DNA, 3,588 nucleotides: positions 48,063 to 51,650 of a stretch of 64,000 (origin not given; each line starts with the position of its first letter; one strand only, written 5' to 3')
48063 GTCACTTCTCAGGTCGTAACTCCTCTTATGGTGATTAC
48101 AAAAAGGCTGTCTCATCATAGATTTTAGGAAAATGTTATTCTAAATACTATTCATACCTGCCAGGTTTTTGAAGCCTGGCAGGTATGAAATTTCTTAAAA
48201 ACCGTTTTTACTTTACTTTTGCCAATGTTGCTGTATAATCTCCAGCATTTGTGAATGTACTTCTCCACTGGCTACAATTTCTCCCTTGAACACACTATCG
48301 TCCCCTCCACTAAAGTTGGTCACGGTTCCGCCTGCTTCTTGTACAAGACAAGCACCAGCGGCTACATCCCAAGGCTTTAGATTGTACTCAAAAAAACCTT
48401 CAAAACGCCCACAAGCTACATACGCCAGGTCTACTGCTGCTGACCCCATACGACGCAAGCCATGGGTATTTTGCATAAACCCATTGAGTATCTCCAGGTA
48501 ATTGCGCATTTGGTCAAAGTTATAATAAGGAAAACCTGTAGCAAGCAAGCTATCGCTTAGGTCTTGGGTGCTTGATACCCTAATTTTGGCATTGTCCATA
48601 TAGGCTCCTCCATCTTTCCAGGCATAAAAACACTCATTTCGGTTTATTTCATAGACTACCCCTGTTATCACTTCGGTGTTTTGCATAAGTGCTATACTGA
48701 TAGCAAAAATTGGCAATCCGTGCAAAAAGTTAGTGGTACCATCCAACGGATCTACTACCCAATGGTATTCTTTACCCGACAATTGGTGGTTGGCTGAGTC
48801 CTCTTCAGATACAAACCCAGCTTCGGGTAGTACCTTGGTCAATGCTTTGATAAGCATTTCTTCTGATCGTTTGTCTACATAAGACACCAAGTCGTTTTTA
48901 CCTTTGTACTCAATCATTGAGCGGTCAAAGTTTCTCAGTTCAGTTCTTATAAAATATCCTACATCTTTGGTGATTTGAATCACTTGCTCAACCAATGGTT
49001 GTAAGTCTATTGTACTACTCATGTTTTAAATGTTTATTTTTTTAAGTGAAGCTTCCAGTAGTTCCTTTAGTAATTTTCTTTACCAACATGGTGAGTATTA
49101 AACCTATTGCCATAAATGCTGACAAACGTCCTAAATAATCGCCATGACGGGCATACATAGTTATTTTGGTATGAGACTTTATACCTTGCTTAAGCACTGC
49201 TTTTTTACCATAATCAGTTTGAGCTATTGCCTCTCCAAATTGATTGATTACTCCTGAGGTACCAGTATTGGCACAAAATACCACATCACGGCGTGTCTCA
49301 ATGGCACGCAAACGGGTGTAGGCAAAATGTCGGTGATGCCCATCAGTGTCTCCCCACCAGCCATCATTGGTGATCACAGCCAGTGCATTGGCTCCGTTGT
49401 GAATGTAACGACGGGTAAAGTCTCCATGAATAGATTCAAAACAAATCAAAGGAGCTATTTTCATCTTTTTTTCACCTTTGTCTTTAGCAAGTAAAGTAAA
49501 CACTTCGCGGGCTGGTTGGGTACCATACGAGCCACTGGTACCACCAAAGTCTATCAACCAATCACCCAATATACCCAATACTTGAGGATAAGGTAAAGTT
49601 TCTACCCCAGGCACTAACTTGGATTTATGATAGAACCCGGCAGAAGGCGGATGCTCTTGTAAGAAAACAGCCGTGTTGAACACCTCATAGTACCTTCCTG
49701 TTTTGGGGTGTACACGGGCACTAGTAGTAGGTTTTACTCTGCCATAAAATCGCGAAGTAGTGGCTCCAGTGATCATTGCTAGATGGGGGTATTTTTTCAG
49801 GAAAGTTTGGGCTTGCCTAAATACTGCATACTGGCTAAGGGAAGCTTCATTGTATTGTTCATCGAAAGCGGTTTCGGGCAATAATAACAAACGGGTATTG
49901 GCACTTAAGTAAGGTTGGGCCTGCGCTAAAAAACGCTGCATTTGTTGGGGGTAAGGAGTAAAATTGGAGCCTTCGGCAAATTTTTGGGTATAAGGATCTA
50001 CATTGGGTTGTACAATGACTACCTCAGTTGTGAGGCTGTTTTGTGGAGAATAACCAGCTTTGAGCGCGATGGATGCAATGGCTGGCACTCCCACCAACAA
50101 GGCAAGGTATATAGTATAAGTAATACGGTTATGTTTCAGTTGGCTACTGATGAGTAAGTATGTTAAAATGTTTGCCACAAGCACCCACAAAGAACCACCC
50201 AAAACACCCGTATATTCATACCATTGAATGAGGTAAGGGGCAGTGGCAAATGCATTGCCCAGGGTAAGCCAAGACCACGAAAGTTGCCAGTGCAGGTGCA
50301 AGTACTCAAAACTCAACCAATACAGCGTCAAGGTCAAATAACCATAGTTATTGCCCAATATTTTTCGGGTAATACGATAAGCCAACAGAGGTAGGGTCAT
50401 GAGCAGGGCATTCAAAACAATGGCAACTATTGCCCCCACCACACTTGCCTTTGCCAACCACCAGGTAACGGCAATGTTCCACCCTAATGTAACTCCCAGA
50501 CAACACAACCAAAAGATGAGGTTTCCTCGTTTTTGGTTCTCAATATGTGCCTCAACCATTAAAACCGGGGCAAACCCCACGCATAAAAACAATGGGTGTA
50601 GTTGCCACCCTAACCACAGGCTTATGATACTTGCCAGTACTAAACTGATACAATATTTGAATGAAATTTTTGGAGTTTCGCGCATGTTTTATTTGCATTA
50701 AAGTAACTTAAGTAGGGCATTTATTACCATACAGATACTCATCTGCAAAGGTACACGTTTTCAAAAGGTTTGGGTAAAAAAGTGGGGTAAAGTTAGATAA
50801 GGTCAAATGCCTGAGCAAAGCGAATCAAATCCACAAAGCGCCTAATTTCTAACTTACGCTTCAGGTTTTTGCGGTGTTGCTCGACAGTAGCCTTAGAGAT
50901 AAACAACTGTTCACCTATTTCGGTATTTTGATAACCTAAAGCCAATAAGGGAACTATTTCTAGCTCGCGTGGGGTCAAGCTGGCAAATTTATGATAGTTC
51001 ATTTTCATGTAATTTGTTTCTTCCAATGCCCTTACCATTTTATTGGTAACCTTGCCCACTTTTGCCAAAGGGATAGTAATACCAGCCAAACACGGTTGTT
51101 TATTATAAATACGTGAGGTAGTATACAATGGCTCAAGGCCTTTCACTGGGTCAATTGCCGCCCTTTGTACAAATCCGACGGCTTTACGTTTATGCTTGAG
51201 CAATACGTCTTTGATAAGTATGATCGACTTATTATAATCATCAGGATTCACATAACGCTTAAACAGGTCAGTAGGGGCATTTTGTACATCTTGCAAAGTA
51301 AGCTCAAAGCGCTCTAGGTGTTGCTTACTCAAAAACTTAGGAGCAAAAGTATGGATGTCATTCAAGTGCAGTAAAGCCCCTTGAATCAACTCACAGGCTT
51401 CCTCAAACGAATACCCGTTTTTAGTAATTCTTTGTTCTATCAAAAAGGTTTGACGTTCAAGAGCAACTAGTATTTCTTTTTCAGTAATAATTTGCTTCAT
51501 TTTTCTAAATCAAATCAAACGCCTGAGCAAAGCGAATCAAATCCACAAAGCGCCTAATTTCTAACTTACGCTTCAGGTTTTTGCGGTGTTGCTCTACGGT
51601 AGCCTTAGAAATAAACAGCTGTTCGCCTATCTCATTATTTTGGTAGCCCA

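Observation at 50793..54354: Five tightly packed tandem LuxR-type regulator paralogs with near-identical termini and hypervariable central domains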

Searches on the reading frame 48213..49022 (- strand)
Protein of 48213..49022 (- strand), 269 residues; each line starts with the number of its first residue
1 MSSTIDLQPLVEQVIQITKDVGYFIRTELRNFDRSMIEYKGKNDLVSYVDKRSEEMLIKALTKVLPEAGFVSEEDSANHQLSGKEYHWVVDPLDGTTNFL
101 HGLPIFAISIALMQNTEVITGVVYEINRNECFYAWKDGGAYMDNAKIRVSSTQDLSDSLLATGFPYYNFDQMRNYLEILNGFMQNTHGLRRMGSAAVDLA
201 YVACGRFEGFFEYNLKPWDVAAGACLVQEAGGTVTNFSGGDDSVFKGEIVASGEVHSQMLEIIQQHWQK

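Call 36: search_protein_families(library=pfam, proteins=[window:48213-49022:-], max_evalue=0.001)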
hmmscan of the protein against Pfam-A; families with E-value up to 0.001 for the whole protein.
window:48213-49022:- (269 aa): 1 family
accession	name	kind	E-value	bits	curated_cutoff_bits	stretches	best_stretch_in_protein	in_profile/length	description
PF00459.30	Inositol_P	-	3.4e-64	217.4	27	1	6-267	1-270/271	Inositol monophosphatase family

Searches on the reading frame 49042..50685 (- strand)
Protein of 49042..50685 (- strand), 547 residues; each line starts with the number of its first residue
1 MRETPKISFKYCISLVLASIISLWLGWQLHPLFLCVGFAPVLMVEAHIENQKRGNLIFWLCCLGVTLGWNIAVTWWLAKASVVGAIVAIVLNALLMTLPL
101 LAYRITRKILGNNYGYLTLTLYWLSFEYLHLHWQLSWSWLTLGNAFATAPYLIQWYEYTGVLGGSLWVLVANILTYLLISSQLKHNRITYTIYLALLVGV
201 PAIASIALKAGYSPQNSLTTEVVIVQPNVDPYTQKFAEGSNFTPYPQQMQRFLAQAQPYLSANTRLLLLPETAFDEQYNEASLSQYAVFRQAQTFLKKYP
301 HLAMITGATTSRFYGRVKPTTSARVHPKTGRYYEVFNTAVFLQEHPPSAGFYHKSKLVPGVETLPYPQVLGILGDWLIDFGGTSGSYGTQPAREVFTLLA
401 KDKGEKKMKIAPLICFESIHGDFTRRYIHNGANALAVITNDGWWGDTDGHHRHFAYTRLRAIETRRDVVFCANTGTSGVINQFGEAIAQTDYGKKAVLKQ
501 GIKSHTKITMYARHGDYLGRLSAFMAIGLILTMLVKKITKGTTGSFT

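Call 36: search_protein_families(library=pfam, proteins=[window:49042-50685:-], max_evalue=0.001)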
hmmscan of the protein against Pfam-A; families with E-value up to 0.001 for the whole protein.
window:49042-50685:- (547 aa): 2 families
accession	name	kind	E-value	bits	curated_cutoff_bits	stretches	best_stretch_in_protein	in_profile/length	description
PF20154.4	LNT_N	-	1.2e-12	48.8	27.1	1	31-174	15-159/159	Apolipoprotein N-acyltransferase N-terminal domain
PF00795.27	CN_hydrolase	-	2.7e-12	47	23.2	1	241-501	13-245/256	Carbon-nitrogen hydrolase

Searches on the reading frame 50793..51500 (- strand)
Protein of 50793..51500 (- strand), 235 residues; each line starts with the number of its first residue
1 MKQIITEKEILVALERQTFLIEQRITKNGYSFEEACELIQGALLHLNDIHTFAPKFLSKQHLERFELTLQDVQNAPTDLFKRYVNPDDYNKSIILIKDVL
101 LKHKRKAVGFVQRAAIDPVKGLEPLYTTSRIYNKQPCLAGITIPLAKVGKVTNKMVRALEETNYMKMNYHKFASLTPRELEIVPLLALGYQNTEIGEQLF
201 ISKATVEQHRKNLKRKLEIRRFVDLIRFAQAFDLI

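Call 4: search_protein_families(library=pfam, proteins=[window:50793-51500:-], max_evalue=1)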
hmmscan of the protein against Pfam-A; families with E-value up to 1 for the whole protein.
window:50793-51500:- (235 aa): 7 families
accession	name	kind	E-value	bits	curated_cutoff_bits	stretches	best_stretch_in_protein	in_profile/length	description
PF00196.25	GerE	-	5.3e-17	61.6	23.5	1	174-229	2-57/57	Bacterial regulatory proteins, luxR family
PF07638.17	Sigma70_ECF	-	0.0018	18.7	21.1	1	157-213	118-175/185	ECF sigma factor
PF13384.12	HTH_23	-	0.015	15.6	24.6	1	180-213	8-41/50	Homeodomain-like domain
PF08281.18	Sigma70_r4_2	-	0.032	14.3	25.7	1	173-217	9-54/54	Sigma-70, region 4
PF13412.12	HTH_24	-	0.077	13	21.9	1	192-215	20-43/48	Winged helix-turn-helix DNA-binding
PF04545.22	Sigma70_r4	-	0.13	12.3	24.1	1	173-211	3-42/50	Sigma-70, region 4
PF13388.11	DUF4106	-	0.19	11.4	27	1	44-94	340-390/431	Protein of unknown function (DUF4106)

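Call 5: search_protein_families(library=ncbifam, proteins=[window:50793-51500:-], max_evalue=1)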
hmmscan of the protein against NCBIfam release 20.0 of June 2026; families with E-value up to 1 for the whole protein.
window:50793-51500:- (235 aa): 30 families (the best 25 are shown)
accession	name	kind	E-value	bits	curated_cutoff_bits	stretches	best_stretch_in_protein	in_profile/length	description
NF052445.1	RespRegMctR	equivalog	3.5e-14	52.7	300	1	168-230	138-200/205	two-component system response regulator MctR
NF011896.0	PRK15369.1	equivalog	5.7e-13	48.9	242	1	165-234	140-209/211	two component system response regulator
NF047785.1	respo_reg_MadR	equivalog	3.1e-12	46.3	300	1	165-234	139-208/209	MadR family response regulator transcription factor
NF052366.1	photon_PedR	equivalog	1.8e-10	40.9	120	1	174-230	2-58/74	photosynthetic electron transport-dependent transcriptional regulator PedR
NF007403.0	PRK09935.1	equivalog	4.2e-10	39.6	271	1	163-235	138-210/210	fimbria biosynthesis transcriptional regulator FimZ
NF007505.1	PRK10100.1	equivalog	4.7e-10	39.5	250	1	159-224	129-194/204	biofilm master transcriptional regulator CsgD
NF007708.0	PRK10403.1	equivalog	4.9e-09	35.9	343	1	147-223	125-202/215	nitrate/nitrite response regulator protein NarP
NF040749.1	tetrathio_RR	equivalog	2.1e-08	34.1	290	1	165-228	124-187/191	tetrathionate respiration response regulator TtrR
TIGR03541.1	reg_near_HchA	equivalog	4e-08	33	215.6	1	148-229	149-226/232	PA1136 family autoinducer-binding transcriptional regulator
NF007935.0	PRK10651.1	equivalog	6.6e-08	32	250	1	151-224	134-205/216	two-component system response regulator NarL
NF007419.0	PRK09958.1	equivalog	1.7e-07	31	251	1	168-231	137-200/204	acid-sensing system DNA-binding response regulator EvgA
NF007018.1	PRK09483.1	equivalog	7.6e-07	29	280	1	168-234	142-208/217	UvrY/SirA/GacA family response regulator transcription factor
TIGR03020.2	EpsA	equivalog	8.6e-07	28.8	170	1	156-220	179-236/247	XrtB/PEP-CTERM-associated transcriptional regulator EpsA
NF006900.1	PRK09390.1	equivalog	1.6e-06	27.8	255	1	151-230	119-198/203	response regulator FixJ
NF038181.1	reg_ATPase_IniR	equivalog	3.4e-06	25.7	750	1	169-218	761-810/827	isoniazid response ATPase/transcriptional regulator IniR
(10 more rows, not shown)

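Call 74: predict_structure(alignment_id=A7)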
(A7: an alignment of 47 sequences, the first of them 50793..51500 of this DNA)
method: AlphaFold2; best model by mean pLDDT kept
length: 235 residues; sequences in the alignment: 47
mean_pLDDT: 88.2   pTM: 0.75
mean pLDDT of the five models: 88.2, 88.1, 87.3, 85.7, 83.2
residues with pLDDT >= 90: 103; 70-90: 128; 50-70: 1; < 50: 3
segments of 3 or more residues with pLDDT < 50: 1-3
pLDDT, mean of each block of 10 residues (from residue 1): 66 89 88 87 91 90 90 84 87 88 85 89 93 88 85 82 85 94 95 96 96 91 89 89
secondary structure, 60 per line:
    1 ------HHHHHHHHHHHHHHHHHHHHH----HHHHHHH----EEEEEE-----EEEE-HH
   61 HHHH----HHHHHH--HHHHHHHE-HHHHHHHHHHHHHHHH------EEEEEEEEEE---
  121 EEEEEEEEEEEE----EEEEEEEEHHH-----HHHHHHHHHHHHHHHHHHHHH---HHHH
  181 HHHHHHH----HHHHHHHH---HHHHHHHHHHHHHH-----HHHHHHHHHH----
elements in order: H7-27 H32-38 E43-48 E54-57 H59-64 H69-74 H77-83 H86-101 E108-117 E121-132 E137-144 H153-173 H177-187 H192-199 H203-216 H222-231

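Call 75: search_protein_families(library=padloc, proteins=[window:50793-51500:-], max_evalue=0.001)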
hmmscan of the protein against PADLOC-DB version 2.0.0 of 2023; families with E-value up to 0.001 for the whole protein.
window:50793-51500:- (235 aa): 2 families
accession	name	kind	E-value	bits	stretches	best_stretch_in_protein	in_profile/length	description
PDLC01851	CARF3--CARF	-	5.1e-07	27.4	1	157-218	191-253/279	-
PDLC01855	CARF3--CARF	-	0.00022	19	1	172-214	215-257/288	-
